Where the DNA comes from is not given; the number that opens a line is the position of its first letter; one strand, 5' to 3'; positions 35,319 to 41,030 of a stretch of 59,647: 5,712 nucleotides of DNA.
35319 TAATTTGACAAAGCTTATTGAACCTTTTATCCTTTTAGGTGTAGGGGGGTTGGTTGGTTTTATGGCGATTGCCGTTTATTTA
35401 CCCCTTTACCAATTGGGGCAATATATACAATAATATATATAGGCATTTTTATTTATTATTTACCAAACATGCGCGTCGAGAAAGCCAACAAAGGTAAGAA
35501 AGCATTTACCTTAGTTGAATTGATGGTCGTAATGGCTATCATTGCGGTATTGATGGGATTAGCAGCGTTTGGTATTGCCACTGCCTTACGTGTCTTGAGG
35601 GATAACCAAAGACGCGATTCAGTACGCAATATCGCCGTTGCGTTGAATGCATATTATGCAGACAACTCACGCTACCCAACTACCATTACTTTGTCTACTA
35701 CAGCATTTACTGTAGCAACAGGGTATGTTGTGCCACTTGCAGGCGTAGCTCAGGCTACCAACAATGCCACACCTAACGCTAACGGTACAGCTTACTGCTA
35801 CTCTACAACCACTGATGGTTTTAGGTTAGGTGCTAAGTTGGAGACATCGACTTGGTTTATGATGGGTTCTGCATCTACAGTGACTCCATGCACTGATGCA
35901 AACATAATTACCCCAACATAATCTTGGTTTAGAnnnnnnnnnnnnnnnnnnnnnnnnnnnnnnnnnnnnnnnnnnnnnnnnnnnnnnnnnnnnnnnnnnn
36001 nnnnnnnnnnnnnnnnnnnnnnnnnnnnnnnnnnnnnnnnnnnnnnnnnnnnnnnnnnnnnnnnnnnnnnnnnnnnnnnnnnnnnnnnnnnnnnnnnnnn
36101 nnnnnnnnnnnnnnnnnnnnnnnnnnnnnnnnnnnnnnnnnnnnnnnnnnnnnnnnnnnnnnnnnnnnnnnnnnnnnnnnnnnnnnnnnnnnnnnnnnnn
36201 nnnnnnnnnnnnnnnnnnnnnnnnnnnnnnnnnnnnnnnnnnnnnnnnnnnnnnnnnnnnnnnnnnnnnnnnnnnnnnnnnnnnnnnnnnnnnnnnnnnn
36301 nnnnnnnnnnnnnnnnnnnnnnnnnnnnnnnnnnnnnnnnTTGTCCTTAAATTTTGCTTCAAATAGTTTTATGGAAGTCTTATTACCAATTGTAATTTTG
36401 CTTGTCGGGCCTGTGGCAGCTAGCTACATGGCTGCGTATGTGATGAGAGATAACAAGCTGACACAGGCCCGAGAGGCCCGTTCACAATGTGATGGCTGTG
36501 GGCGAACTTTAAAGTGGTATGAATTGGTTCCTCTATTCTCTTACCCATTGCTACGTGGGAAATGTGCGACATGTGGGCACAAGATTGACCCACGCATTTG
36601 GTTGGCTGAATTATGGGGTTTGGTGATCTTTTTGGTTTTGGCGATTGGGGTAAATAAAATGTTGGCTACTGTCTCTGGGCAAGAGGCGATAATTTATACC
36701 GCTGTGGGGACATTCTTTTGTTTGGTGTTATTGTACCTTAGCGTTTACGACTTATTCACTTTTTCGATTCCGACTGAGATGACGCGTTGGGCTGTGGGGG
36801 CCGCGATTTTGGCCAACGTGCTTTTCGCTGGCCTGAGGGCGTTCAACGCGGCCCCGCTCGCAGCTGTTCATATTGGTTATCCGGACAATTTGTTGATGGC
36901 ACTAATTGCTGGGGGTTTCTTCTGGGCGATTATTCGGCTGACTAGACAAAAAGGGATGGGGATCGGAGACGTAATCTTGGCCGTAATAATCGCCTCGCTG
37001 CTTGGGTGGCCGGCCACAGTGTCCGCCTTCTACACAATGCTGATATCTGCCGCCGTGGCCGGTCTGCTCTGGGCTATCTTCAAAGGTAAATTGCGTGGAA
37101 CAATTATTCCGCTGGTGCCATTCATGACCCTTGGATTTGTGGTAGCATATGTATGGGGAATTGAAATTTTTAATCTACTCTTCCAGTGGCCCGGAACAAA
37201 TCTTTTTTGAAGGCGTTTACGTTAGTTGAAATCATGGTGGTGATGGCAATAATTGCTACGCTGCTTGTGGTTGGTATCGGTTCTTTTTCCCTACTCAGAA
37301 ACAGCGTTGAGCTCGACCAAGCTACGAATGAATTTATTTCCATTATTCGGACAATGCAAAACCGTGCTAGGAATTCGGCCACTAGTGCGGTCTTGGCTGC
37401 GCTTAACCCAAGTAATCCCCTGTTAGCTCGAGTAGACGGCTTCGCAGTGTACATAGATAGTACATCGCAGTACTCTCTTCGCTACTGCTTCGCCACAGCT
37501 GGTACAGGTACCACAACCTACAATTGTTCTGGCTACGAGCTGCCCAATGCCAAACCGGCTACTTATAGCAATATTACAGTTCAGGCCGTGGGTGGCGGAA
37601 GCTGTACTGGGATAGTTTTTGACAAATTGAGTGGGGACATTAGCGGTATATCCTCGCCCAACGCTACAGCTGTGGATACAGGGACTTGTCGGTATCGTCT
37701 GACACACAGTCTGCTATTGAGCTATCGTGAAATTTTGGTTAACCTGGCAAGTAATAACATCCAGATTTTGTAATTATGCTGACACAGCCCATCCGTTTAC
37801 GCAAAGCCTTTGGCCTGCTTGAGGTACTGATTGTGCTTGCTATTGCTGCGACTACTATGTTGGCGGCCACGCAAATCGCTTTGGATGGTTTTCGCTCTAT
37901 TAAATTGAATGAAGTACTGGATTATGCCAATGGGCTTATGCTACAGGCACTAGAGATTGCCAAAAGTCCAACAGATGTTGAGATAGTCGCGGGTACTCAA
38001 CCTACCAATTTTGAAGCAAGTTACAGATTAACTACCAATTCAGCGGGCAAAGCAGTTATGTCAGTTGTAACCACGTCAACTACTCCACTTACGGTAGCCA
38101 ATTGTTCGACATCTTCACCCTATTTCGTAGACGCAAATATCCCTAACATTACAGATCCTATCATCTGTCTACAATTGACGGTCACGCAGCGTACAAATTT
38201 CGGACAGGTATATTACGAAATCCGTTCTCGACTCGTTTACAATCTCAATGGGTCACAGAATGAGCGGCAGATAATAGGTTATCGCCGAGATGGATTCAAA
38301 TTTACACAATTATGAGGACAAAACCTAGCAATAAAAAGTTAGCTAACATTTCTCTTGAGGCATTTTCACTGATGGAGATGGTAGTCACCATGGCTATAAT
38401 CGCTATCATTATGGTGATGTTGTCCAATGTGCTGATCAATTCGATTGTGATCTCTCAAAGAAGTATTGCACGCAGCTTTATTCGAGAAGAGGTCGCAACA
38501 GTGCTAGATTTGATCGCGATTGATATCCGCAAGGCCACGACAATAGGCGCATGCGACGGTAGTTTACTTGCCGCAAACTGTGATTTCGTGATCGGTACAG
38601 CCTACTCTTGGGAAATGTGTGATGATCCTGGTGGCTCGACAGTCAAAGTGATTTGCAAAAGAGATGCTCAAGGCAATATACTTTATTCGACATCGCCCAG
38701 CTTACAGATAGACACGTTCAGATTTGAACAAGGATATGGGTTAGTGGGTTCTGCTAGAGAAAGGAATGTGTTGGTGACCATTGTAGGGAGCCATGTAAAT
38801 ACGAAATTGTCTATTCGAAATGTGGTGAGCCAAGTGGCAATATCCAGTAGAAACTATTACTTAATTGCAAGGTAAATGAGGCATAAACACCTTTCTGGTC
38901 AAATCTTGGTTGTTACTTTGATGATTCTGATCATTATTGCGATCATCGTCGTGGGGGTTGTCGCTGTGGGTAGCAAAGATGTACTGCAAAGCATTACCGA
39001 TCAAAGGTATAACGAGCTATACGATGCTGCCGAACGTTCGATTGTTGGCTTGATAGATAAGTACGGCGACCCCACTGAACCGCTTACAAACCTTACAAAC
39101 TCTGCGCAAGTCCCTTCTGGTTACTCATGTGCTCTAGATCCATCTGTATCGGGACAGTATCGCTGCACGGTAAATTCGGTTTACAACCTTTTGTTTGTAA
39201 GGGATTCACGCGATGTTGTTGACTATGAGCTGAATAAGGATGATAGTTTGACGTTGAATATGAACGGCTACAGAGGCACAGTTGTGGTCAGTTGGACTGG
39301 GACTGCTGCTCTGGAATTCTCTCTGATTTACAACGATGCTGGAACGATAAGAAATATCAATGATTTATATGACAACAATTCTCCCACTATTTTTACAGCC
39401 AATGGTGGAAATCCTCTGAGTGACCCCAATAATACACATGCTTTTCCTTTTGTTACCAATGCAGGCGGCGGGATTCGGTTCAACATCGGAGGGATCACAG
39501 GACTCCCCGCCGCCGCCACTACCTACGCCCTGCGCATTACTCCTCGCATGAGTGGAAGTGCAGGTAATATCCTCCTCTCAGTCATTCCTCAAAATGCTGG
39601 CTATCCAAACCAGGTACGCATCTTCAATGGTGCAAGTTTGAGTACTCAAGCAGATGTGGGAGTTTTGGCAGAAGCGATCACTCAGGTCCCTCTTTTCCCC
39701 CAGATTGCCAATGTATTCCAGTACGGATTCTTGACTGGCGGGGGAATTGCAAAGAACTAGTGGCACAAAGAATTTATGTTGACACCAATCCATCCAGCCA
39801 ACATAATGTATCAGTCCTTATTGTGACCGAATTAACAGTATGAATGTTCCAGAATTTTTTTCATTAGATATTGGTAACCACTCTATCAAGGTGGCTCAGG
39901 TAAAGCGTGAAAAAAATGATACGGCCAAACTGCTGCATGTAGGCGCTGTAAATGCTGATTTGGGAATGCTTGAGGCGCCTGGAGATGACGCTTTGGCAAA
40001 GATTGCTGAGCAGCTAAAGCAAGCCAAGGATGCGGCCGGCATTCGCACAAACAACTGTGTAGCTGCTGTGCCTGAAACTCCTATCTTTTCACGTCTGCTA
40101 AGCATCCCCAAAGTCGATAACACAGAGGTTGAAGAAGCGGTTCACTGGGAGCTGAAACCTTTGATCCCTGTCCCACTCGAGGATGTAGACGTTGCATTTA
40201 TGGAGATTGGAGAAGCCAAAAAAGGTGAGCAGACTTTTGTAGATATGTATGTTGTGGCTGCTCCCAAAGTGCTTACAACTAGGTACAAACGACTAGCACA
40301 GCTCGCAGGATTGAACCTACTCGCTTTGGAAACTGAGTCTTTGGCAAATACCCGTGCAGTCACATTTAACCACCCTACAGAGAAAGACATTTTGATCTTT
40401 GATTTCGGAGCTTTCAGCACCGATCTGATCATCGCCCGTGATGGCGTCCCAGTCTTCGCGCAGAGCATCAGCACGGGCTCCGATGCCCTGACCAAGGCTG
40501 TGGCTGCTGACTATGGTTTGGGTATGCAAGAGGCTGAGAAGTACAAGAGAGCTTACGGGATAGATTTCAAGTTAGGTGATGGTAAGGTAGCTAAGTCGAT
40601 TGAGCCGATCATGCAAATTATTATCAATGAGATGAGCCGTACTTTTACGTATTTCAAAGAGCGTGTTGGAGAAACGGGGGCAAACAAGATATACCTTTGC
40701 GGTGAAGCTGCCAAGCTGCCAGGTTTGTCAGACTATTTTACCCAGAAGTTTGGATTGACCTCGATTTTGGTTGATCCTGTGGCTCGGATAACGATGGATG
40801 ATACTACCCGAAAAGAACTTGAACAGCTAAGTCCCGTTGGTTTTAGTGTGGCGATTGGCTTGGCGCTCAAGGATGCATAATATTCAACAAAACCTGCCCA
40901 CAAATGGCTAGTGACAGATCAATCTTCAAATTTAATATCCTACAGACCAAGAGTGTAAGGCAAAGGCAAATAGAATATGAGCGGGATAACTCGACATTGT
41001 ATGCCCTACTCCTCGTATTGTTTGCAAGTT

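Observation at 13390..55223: Strongly over-represented palindrome (core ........, consensus about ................), always embedded in one reading frame of unrelated genes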

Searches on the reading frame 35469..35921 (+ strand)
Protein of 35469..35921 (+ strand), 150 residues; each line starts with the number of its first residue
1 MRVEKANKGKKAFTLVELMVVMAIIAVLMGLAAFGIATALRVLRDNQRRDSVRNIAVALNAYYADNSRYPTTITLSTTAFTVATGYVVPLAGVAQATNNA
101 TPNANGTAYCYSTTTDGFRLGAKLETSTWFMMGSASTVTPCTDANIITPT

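Call 60: search_protein_families(library=pfam, proteins=[window:35469-35921:+], max_evalue=0.1)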
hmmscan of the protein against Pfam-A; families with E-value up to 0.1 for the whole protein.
window:35469-35921:+ (150 aa): 2 families
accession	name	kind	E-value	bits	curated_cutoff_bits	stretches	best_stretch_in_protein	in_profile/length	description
PF07963.17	N_methyl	-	2.7e-09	36.7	21.2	1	8-32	2-26/27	Prokaryotic N-terminal methylation motif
PF08334.16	T2SSG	-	0.079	13.5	21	0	48-72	14-38/108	Type II secretion system (T2SS), protein G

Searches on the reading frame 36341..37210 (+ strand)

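Call 60: search_protein_families(library=pfam, proteins=[window:36341-37210:+], max_evalue=0.1)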
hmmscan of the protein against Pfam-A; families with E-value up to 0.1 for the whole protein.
window:36341-37210:+ (289 aa): 2 families
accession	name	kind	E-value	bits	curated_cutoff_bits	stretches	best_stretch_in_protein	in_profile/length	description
PF06750.18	A24_N_bact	-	8.3e-19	67.9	23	1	21-102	1-82/84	Bacterial Peptidase A24 N-terminal domain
PF01478.23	Peptidase_A24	-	2.3e-09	38.1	26.5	1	125-245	2-103/104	Type IV leader peptidase family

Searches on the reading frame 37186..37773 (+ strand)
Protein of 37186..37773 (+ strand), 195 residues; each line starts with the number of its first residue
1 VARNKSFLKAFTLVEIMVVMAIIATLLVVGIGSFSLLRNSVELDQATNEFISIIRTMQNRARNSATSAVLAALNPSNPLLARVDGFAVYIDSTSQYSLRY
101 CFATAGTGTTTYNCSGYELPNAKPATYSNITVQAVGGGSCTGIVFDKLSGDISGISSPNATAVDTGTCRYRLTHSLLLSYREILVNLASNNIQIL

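Call 60: search_protein_families(library=pfam, proteins=[window:37186-37773:+], max_evalue=0.1)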
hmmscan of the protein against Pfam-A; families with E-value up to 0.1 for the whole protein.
window:37186-37773:+ (195 aa): 2 families
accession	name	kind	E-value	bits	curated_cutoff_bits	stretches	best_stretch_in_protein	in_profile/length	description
PF07963.17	N_methyl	-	0.00016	21.5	21.2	1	9-29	5-25/27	Prokaryotic N-terminal methylation motif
PF06143.16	Baculo_11_kDa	-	0.062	13.4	28.4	1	2-31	27-56/84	Baculovirus 11 kDa family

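Call 68: search_solved_structures(query=window:37186-37773:+, max_evalue=1)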
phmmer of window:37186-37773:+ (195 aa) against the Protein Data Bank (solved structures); distinct sequences matched with E-value up to 1: 11.
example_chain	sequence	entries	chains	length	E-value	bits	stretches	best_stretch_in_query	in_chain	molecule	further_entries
7tgg_A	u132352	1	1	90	0.017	18.2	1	8-51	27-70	Geopilin domain 1 protein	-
9egp_A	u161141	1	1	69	0.026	17.6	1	8-41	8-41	Geopilin domain 1 protein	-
2m7g_A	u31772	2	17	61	0.1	15.7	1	11-53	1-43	Geopilin domain 1 protein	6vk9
6kbj_A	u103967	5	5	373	0.13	15.3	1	88-147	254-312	Lectin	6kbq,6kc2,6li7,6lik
6t0q_A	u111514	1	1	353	0.13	15.3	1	88-147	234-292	Lectin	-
6t1d_A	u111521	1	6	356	0.13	15.3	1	88-147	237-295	Lectin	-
1ghs_A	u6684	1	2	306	0.16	15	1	22-109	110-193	1,3-BETA-GLUCANASE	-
8zvi_a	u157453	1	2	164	0.25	14.4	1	75-147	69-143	Decoration protein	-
6gv9_A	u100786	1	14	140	0.47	13.5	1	11-45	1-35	Prepilin peptidase-dependent protein D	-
5lxk_A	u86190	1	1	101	0.53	13.3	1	102-147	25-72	Decoration protein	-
8pfb_G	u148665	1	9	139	0.57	13.3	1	11-90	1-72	Type IV pilin PilE1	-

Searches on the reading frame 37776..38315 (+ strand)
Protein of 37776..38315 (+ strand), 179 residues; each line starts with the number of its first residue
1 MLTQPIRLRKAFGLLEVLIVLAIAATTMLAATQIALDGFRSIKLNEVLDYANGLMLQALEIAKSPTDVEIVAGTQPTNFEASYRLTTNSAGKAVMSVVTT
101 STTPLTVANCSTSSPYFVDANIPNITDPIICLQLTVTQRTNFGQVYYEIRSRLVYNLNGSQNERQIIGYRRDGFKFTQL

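Call 60: search_protein_families(library=pfam, proteins=[window:37776-38315:+], max_evalue=0.1)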
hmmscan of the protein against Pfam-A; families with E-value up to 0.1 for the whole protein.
window:37776-38315:+ (179 aa): 1 family
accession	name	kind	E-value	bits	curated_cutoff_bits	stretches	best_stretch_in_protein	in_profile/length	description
PF07963.17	N_methyl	-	0.00051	19.9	21.2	1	7-31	2-26/27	Prokaryotic N-terminal methylation motif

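Call 69: search_solved_structures(query=window:37776-38315:+, max_evalue=1)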
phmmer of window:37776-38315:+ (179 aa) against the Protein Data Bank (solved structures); distinct sequences matched with E-value up to 1: 1.
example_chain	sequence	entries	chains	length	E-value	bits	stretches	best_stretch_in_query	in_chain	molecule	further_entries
7tgg_A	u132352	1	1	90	0.66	13.1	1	2-39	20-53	Geopilin domain 1 protein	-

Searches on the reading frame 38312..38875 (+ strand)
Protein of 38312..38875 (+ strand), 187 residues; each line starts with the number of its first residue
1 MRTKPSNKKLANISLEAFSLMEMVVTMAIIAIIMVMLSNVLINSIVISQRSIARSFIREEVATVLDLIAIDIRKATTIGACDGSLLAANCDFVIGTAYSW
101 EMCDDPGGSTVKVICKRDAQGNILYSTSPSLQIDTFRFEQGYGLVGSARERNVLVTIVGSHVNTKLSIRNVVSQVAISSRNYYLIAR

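Call 9: search_protein_families(library=ncbifam, proteins=[window:38312-38875:+])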
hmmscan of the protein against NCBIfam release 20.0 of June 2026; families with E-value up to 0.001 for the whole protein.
window:38312-38875:+ (187 aa): 3 families
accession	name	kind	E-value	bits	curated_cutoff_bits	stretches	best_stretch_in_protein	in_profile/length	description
TIGR02599.1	TIGR02599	subfamily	0.0001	21.7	256.5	1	17-76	1-60/361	Verru_Chthon cassette protein C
NF007848.0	PRK10557.1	equivalog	0.00041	19.7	120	1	12-87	7-83/192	prepilin peptidase-dependent protein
TIGR02532.1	IV_pilin_GFxxxE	domain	0.0009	19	16.3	0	18-37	4-23/24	prepilin-type N-terminal cleavage/methylation domain-containing protein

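Call 70: search_solved_structures(query=window:38312-38875:+, max_evalue=1)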
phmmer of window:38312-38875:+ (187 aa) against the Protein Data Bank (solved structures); distinct sequences matched with E-value up to 1: 0.

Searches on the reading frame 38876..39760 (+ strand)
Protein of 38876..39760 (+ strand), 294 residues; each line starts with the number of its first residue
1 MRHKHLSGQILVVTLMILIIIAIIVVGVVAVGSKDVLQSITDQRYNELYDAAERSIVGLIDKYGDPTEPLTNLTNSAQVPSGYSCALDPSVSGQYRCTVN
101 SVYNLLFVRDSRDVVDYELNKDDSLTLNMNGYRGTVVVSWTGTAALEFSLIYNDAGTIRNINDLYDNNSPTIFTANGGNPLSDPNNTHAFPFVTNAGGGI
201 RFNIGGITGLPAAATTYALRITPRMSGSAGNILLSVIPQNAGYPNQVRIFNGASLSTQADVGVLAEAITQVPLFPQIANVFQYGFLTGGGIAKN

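Call 33: search_protein_families(library=pfam, proteins=[window:38876-39760:+], max_evalue=0.00001)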
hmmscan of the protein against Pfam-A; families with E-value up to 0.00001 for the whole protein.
window:38876-39760:+ (294 aa): 0 families

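Call 60: search_protein_families(library=pfam, proteins=[window:38876-39760:+], max_evalue=0.1)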
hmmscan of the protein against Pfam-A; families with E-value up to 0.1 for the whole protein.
window:38876-39760:+ (294 aa): 1 family
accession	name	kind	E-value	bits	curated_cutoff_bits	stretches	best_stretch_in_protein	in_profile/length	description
PF14341.11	PilX_N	-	0.021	15.2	25.5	1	7-52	1-46/51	PilX N-terminal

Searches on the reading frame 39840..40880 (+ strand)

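Call 32: search_protein_families(library=pfam, proteins=[window:39840-40880:+], max_evalue=0.00001)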
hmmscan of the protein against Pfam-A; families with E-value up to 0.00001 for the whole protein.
window:39840-40880:+ (346 aa): 3 families
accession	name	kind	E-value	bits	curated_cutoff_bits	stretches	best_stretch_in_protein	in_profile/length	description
PF11104.14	PilM_2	-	1.5e-38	133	27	1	9-344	2-338/340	Type IV pilus assembly protein PilM;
PF14450.12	FtsA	-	1.1e-10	42.4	31.8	1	188-315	4-107/127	Cell division protein FtsA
PF25216.1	Volactin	-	3.9e-07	30.3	35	1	189-309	173-296/321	Volactin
